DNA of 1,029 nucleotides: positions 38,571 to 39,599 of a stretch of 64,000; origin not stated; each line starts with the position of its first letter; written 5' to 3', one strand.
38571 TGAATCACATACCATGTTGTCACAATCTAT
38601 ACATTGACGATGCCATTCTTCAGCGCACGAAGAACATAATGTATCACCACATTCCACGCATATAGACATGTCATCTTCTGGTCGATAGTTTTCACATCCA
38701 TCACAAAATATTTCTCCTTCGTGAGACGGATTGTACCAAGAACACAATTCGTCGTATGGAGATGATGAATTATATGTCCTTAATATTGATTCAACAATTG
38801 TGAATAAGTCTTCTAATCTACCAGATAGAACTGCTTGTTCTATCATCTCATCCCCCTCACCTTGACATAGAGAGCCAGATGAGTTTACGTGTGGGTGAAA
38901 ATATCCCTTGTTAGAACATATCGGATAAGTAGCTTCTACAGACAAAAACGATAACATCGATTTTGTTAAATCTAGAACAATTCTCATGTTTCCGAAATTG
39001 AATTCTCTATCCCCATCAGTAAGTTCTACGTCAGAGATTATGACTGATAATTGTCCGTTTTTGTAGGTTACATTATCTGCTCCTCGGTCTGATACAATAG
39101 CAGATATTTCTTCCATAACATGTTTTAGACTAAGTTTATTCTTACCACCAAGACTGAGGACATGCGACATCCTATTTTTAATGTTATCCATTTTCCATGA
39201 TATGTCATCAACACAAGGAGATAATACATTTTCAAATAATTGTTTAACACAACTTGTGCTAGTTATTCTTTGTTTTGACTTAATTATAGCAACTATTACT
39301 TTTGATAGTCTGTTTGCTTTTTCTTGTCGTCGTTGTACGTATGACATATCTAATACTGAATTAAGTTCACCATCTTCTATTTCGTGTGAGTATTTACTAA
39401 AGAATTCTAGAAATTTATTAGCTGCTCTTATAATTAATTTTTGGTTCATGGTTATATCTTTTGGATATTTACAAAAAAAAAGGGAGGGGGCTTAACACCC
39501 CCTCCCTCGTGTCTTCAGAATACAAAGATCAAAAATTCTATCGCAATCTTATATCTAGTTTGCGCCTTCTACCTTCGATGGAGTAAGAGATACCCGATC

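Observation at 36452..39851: Virus-encoded ubiquitin-like conjugation cascade: Ubl, E2, JAB, E1 and a zinc ribbon in one coupled operon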

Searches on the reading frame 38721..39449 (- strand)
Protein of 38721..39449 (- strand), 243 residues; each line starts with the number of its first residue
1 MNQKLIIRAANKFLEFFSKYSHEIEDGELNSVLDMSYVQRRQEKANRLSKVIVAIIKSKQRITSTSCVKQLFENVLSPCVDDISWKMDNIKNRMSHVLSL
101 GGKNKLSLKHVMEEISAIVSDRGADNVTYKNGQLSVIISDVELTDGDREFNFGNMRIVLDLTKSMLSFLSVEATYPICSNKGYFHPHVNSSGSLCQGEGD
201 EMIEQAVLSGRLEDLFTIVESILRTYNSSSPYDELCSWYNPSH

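Call 21: find_homologous_proteins(query=A2, max_evalue=0.01)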
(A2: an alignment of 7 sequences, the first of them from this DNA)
Query A2 (7 sequences) (241 aa, profile of the alignment): 4 proteins with E <= 0.01 among 5949 candidates.
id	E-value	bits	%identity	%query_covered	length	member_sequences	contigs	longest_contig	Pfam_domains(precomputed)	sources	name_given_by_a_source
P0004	9.3e-91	322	36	38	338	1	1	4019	-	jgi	jgi:hypothetical protein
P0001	2.0e-74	268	100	100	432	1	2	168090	-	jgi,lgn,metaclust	metaclust:\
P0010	3.5e-6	45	41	23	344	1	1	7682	-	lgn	-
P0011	2.5e-5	42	27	21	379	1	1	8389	-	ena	-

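Call 33: search_protein_representatives(alignment_id=A2)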
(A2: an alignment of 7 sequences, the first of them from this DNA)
Query: 7 sequences, 227 profile positions. Proteins with E-value up to 0.001 (for the whole library): 3681; up to 1e-10: 1722; up to 1e-30: 782. The best 150 are listed.
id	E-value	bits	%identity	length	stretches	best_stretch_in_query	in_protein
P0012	5.7e-89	314.2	-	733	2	7-226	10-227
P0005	5.3e-75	268.5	-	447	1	1-227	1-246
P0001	6.3e-75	268.2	-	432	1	4-227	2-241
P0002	1.5e-74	267.0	-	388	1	1-227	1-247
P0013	1.3e-64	234.5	-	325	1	40-227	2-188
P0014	2.0e-61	224.1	-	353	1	1-226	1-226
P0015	3.6e-59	216.7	-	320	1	1-226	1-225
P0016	1.4e-58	214.8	-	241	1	1-226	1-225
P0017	3.4e-56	207.0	-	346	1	1-226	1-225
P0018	1.2e-55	205.2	-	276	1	1-226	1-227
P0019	5.0e-55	203.1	-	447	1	4-226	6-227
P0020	9.1e-55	202.3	-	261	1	24-226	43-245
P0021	1.3e-54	201.8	-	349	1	1-226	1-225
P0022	3.9e-54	200.2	-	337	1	1-226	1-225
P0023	6.7e-54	199.4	-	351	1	1-226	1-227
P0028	2.0e-53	197.9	-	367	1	1-226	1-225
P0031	3.7e-53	197.0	-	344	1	2-226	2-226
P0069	8.8e-50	186.0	-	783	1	1-226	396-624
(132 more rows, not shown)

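Call 39: search_solved_structures(query=A4, max_evalue=10, show_alignments=3)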
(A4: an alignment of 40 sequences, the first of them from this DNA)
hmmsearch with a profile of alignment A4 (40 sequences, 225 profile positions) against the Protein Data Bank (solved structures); distinct sequences matched with E-value up to 10: 38.
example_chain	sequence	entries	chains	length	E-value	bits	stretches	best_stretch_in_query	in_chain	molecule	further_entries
8qae_A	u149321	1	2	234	0.0058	19.9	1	6-118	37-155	sc-apCC-6-SLLA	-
5cwp_A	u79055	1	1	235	0.015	18.5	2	4-73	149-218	Designed helical repeat protein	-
9hac_B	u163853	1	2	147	0.015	18.5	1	61-116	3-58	BBF-14_binder4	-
9r1o_A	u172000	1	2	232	0.024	17.9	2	5-110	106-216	sc-apCC-6-DPH-NR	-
6xss_A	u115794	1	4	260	0.04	17.1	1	67-114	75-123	C4_nat_HFuse-7900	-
6n4n_C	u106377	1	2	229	0.093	15.9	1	67-110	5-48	Rosetta-designed danoprevir/NS3a complex reader 2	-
8a3k_UNK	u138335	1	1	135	0.11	15.7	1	30-118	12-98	sc-apCC-4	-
2b8y_A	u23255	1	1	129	0.2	14.8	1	3-81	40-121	Interleukin-4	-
2b8x_A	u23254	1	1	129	0.21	14.8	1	3-81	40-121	Interleukin-4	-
2b91_A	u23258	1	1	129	0.27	14.4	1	3-81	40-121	Interleukin-4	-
8f6r_A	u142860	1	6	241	0.28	14.4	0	62-109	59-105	De novo designed oligomeric protein C6-79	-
4jo9_B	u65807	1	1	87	0.28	14.3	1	60-118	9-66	Nucleoporin p58/p45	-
4jo7_E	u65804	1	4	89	0.29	14.3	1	60-118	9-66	Nucleoporin p58/p45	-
1hij_A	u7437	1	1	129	0.3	14.2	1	3-81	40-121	INTERLEUKIN-4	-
4jq5_A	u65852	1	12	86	0.3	14.2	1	60-118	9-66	Nucleoporin p58/p45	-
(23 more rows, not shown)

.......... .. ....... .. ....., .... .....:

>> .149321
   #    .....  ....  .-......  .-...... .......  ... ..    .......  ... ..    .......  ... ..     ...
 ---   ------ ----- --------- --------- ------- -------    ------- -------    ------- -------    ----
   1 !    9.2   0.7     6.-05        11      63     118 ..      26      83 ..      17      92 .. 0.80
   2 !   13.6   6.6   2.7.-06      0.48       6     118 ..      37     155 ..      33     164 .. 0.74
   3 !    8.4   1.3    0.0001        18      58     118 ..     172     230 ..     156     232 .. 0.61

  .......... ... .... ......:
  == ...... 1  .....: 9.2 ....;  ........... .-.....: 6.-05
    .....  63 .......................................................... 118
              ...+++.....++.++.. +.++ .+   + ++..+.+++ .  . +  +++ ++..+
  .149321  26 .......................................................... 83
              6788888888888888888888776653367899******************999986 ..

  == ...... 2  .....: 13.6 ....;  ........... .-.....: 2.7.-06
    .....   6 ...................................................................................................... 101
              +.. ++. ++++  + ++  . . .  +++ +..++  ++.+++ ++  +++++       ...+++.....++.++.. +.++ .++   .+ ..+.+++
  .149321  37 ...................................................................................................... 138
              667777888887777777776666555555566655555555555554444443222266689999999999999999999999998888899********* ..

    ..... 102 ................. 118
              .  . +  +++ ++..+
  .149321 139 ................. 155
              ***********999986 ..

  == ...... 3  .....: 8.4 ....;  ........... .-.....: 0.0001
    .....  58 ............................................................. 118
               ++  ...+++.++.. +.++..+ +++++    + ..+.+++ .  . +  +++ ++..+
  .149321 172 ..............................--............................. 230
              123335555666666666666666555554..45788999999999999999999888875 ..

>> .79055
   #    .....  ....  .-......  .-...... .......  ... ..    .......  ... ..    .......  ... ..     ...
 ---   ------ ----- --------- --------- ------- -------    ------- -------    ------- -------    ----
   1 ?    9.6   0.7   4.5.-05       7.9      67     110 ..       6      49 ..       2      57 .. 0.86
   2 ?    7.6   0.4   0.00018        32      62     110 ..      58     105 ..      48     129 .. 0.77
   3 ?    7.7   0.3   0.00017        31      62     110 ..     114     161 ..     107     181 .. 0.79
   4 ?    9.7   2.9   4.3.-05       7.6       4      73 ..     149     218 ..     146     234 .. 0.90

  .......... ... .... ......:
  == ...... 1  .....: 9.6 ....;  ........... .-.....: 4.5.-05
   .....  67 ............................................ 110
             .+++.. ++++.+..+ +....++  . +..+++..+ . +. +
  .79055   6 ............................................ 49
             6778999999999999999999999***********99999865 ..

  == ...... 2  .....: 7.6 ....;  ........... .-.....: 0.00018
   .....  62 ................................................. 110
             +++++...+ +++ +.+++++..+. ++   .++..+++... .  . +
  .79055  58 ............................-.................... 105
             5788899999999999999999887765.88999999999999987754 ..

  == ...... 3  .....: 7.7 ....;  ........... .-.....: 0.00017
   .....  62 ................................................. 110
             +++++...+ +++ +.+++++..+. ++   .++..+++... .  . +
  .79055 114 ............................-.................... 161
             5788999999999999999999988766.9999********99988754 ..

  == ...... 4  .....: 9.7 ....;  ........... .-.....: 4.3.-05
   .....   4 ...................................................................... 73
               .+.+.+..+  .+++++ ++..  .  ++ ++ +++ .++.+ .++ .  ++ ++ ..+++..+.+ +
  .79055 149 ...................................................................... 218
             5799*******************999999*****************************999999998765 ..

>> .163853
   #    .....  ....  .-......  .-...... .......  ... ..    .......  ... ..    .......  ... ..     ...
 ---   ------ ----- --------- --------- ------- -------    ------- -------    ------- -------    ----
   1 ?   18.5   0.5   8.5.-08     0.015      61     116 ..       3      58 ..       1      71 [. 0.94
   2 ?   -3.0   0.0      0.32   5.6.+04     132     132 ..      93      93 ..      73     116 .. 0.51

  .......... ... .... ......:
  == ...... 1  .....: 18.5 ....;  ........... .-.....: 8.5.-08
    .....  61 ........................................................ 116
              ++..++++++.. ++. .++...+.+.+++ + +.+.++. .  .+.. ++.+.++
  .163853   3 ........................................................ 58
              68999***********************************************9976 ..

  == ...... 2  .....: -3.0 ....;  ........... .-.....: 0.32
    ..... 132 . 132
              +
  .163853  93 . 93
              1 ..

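Call 41: list_cluster_members(proteins=[P0012, P0014, P0015, P0017, P0019, P0021, P0023, P0028, P0031, P0069])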
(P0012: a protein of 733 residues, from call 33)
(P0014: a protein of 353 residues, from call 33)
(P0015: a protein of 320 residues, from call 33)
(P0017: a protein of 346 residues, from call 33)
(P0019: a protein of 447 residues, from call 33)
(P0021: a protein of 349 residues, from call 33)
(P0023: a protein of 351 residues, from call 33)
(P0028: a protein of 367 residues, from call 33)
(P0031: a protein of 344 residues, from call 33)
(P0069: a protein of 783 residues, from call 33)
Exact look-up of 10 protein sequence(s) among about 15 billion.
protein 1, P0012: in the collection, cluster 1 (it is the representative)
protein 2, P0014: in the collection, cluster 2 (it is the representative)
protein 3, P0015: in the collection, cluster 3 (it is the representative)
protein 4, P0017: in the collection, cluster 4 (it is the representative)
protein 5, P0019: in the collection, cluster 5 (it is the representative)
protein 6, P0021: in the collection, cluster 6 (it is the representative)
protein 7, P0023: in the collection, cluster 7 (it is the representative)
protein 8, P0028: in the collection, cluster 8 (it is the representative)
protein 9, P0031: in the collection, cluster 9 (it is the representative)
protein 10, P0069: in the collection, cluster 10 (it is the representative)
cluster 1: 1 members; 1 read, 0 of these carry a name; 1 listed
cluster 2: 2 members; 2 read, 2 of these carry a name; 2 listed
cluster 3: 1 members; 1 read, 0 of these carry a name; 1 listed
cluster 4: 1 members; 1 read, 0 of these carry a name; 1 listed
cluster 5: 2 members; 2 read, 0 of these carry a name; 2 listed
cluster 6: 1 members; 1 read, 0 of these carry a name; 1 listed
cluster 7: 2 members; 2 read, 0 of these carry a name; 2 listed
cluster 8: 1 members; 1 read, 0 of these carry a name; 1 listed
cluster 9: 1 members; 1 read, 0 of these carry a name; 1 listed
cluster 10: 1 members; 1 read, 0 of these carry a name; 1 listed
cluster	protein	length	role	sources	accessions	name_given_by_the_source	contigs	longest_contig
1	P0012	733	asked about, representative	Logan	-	-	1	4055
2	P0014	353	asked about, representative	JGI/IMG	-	hypothetical protein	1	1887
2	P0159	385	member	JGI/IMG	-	hypothetical protein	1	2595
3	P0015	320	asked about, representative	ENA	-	-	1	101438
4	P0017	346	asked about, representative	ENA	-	-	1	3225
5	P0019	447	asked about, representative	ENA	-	-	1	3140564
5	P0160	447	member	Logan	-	-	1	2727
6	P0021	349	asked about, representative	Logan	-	-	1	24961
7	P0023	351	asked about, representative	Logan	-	-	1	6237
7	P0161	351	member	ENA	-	-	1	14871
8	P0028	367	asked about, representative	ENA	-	-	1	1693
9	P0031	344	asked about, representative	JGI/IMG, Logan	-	-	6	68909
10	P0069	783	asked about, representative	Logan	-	-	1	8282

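Call 42: predict_structure(alignment_id=A4)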
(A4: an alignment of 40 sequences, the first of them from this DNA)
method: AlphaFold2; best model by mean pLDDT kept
length: 243 residues; sequences in the alignment: 40
mean_pLDDT: 82.6   pTM: 0.73
mean pLDDT of the five models: 82.6, 80.8, 80.4, 79.2, 79.0
residues with pLDDT >= 90: 89; 70-90: 114; 50-70: 39; < 50: 1
segments of 3 or more residues with pLDDT < 50: none
pLDDT, mean of each block of 10 residues (from residue 1): 90 89 75 68 77 73 69 80 77 71 78 96 95 96 90 95 88 81 85 86 89 96 83 64 55
secondary structure, 60 per line:
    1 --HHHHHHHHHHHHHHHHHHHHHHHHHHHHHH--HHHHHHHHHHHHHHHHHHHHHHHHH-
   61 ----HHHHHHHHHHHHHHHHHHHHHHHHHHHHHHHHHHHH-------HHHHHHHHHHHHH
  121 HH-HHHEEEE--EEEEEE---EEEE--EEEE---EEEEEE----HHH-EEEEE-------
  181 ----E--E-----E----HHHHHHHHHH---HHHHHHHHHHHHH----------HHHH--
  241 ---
elements in order: H3-32 H35-59 H65-100 H108-122 E127-130 E133-138 E142-145 E148-151 E155-160 E169-173 H199-208 H212-224 H235-238

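Call 44: find_encoding_contigs(protein=P0019, flank=8000, max_places=2)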
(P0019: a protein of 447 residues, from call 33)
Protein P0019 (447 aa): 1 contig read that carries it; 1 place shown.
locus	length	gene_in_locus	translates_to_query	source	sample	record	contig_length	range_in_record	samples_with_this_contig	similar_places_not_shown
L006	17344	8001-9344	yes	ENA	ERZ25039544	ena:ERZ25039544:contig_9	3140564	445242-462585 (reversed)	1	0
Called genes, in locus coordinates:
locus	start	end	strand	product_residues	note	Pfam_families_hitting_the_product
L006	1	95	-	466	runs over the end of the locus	PF01408:GFO_IDH_MocA, PF19051:GFO_IDH_MocA_C2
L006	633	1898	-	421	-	PF01839:FG-GAP (faint), PF13517:FG-GAP_3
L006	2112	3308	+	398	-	-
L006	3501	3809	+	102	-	-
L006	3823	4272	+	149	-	-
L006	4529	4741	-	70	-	-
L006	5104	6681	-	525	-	PF22240:ISP_coupler, PF02384:N6_Mtase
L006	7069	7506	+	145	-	-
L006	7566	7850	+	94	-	-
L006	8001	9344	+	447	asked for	-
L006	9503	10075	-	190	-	PF12867:DinB_2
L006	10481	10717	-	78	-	PF07589:PEP_exosort_dom (weak)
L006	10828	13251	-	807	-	PF12951:PATR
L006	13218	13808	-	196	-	-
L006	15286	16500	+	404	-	PF00589:Phage_integrase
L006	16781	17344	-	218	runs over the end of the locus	PF00589:Phage_integrase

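Call 45: fold_search(model_id=the predicted structure, library=pdb)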
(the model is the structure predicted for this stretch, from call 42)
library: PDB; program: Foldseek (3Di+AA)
matches with E <= 10: 185; with E <= 0.001: 0
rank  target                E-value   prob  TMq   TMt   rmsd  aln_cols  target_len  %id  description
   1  9moj_A                1.0e-01  0.16  0.13  0.19  14.2       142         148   20  Saccharolobus solfataricus GINS tetramer (released 2025-04-23)
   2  7alc_A                2.7e-01  0.04  0.11  0.13  18.5       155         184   15  human GCH-GFRP stimulatory complex (released 2021-10-13)
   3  7alb_B                3.1e-01  0.06  0.11  0.14  17.9       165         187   15  human GCH-GFRP stimulatory complex 7-deaza-GTP bound (released 2021-10-13)
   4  9evs_a                4.2e-01  0.06  0.13  0.10  23.3       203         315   12  Structure of the flowering plant mitoribosome with P-site tRNA (released 2025-09-03)
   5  7oha_L                7.6e-01  0.09  0.11  0.23  18.4       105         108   10  nucleosome with TBP and TFIIA bound at SHL +2 (released 2021-07-28)
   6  5fyw_U                7.6e-01  0.08  0.10  0.24  21.9       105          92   11  Transcription initiation complex structures elucidate DNA opening (OC) (released 2016-05-18)
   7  7rpy_A                8.1e-01  0.14  0.12  0.12  11.5        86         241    9  X25-2 domain of Sca5 from Ruminococcus bromii (released 2022-04-13)
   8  7o4i_V                8.6e-01  0.10  0.13  0.25  10.2        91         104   14  Yeast RNA polymerase II transcription pre-initiation complex with initial transcription bubble (released 2021-06-16)
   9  5iy6_O                8.6e-01  0.06  0.12  0.22  14.6       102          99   16  Human holo-PIC in the closed state (released 2016-05-18)
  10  9gyt_a                8.6e-01  0.03  0.12  0.10  24.7       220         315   11  High resolution structure of B. oleracea mitoribosome (released 2025-10-15)
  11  9bw1_O                9.2e-01  0.06  0.14  0.11  12.6       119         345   17  TnsABCD-DNA transpososome (released 2024-10-16)
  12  1ytf_C                9.7e-01  0.16  0.10  0.40   4.7        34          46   15  YEAST TFIIA/TBP/DNA COMPLEX (released 1996-06-20)
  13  2cw7                  9.7e-01  0.10  0.12  0.06   6.5        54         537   11  Crystal structure of intein homing endonuclease II (released 2006-04-18)
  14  5m4s                  9.7e-01  0.04  0.13  0.15  15.5       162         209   10  Transcription factor TFIIA as a single chain protein (released 2017-11-29)
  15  1nh2_C                1.1e+00  0.16  0.11  0.40   4.6        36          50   17  Crystal structure of a yeast TFIIA/TBP/DNA complex (released 2003-10-21)
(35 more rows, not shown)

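Call 47: find_related_loci(query=A4, collection=viral_contigs, flank=6000)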
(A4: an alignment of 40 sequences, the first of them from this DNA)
Query A4 (243 aa) in viral_contigs; peptide patterns used: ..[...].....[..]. (x = any residue, [..] = any of these).
31 stretches matched a pattern; 1 encode a relative of the query (tblastn E <= 1e-3); 1 distinct loci.
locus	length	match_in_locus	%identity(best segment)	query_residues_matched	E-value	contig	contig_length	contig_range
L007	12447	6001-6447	29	86-238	7e-13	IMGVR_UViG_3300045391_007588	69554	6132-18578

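Call 77: search_protein_families(library=pfam, proteins=[L007:2128-3621:+, L007:3368-4636:+, L007:8728-9612:+, L007:9994-10602:+, L007:10599-12170:+, L007:1386-2015:+], max_evalue=0.001)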
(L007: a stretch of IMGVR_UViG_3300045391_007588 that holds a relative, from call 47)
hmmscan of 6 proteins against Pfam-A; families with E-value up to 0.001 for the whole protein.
L007:2128-3621:+ (497 aa): 3 families
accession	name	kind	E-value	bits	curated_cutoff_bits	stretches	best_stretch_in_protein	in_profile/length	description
PF00004.35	AAA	-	4e-26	92.5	21.2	1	255-385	1-130/131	ATPase family associated with various cellular activities (AAA)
PF13191.12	AAA_16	-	1.6e-05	25.9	32.6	1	237-364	9-140/167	AAA ATPase domain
PF17862.7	AAA_lid_3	-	0.00099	19.1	27.2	0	415-431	12-28/45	AAA+ lid domain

L007:3368-4636:+ (422 aa): 0 families

L007:8728-9612:+ (294 aa): 0 families

L007:9994-10602:+ (202 aa): 1 family
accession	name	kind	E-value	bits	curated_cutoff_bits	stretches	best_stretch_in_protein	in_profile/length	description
PF11149.13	DUF2924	-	2.1e-41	141.8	31.2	1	44-195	2-134/135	Protein of unknown function (DUF2924)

L007:10599-12170:+ (523 aa): 3 families
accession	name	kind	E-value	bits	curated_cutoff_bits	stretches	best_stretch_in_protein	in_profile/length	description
PF00239.26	Resolvase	-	5.9e-41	140.4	23.3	1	18-170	2-145/145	Resolvase, N terminal domain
PF07508.19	Recombinase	-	1e-19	71.1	21.1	1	191-287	2-102/102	Recombinase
PF13408.12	Zn_ribbon_recom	-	4.8e-13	49.7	25.3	1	303-364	2-58/58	Recombinase zinc beta ribbon domain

L007:1386-2015:+ (209 aa): 0 families

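Call 80: search_protein_families(library=pfam, proteins=[L007:4649-4900:+], max_evalue=0.01)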
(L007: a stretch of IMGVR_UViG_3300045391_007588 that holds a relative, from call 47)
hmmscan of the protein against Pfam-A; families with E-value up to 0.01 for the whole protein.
L007:4649-4900:+ (83 aa): 0 families

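Call 83: search_protein_families(library=padloc, proteins=[L007:2128-3621:+, L007:3368-4636:+, L007:4649-4900:+, L007:833-1201:+], max_evalue=0.01)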
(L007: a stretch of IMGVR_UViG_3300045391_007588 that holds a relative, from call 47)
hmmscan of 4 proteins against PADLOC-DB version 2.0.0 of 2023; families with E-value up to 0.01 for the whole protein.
L007:2128-3621:+ (497 aa): 5 families
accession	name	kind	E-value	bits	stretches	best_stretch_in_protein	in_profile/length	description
PDLC02196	IetA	-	4e-18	64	1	254-428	124-296/374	-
PDLC02195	IetA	-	7.9e-15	53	1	253-427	138-310/395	-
PDLC04232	IetA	-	4.3e-11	40.8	1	248-391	111-250/330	-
PDLC04231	IetA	-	2.2e-06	25.7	1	252-368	116-230/262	-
PDLC00915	TRIP13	-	4.5e-06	24.3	1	255-323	66-145/302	TRIP13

L007:3368-4636:+ (422 aa): 0 families

L007:4649-4900:+ (83 aa): 0 families

L007:833-1201:+ (122 aa): 0 families

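Call 85: search_protein_families(library=ncbifam, proteins=[L007:3368-4636:+, L007:4649-4900:+, L007:1198-1389:+, L007:833-1201:+], max_evalue=0.01)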
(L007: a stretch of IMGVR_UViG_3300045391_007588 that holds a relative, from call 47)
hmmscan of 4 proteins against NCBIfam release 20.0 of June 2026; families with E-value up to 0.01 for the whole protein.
L007:3368-4636:+ (422 aa): 0 families

L007:4649-4900:+ (83 aa): 0 families

L007:1198-1389:+ (63 aa): 0 families

L007:833-1201:+ (122 aa): 0 families

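Call 108: fold_search(model_id=the predicted structure, library=viral)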
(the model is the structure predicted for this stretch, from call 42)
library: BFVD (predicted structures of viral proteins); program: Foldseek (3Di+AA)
matches with E <= 10: 351; with E <= 0.001: 3
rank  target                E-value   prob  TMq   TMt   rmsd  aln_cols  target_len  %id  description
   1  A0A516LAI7            1.8e-05  1.00  0.33  0.18  15.2       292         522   15  (no name in the UniProt tables at hand)
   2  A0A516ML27            2.1e-04  1.00  0.34  0.19  11.0       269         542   13  (no name in the UniProt tables at hand)
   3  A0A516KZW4            3.0e-04  1.00  0.36  0.20  15.4       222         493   13  (no name in the UniProt tables at hand)
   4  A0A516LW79            7.7e-03  0.99  0.34  0.19  10.6       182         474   15  (no name in the UniProt tables at hand)
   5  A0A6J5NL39            1.3e-02  0.92  0.36  0.09  32.3       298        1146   14  Uncharacterized protein [uncultured Caudovirales phage]
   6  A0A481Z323            1.0e-01  0.18  0.20  0.22  21.4       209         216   16  Uncharacterized protein [Pithovirus LCPAC101]
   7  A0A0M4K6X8            1.4e-01  0.12  0.17  0.06  19.5       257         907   11  (no name in the UniProt tables at hand)
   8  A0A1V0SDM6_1          2.3e-01  0.12  0.19  0.06  16.6       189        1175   14  Collagen triple helix repeat containing protein [Indivirus ILV1]
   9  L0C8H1                2.6e-01  0.04  0.10  0.09  24.2       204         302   11  Fusion glycoprotein F0 (Fragment) [Morbillivirus canis]
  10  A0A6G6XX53            2.9e-01  0.16  0.17  0.33  11.0       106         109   18  (no name in the UniProt tables at hand)
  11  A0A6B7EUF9            3.1e-01  0.04  0.12  0.12  17.0       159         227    9  (no name in the UniProt tables at hand)
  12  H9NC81                3.5e-01  0.11  0.19  0.22  14.6       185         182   10  (no name in the UniProt tables at hand)
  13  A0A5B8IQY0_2          4.1e-01  0.06  0.15  0.05  17.6       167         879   12  Uncharacterized protein (Fragment) [Mimiviridae sp. ChoanoV1]
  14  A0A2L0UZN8            4.4e-01  0.15  0.12  0.29   8.7        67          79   22  Uncharacterized protein [Agrobacterium phage Atu_ph07]
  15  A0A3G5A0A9            4.4e-01  0.08  0.19  0.07  19.3       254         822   12  E2 ubiquitin-conjugating enzyme [Faunusvirus sp.]
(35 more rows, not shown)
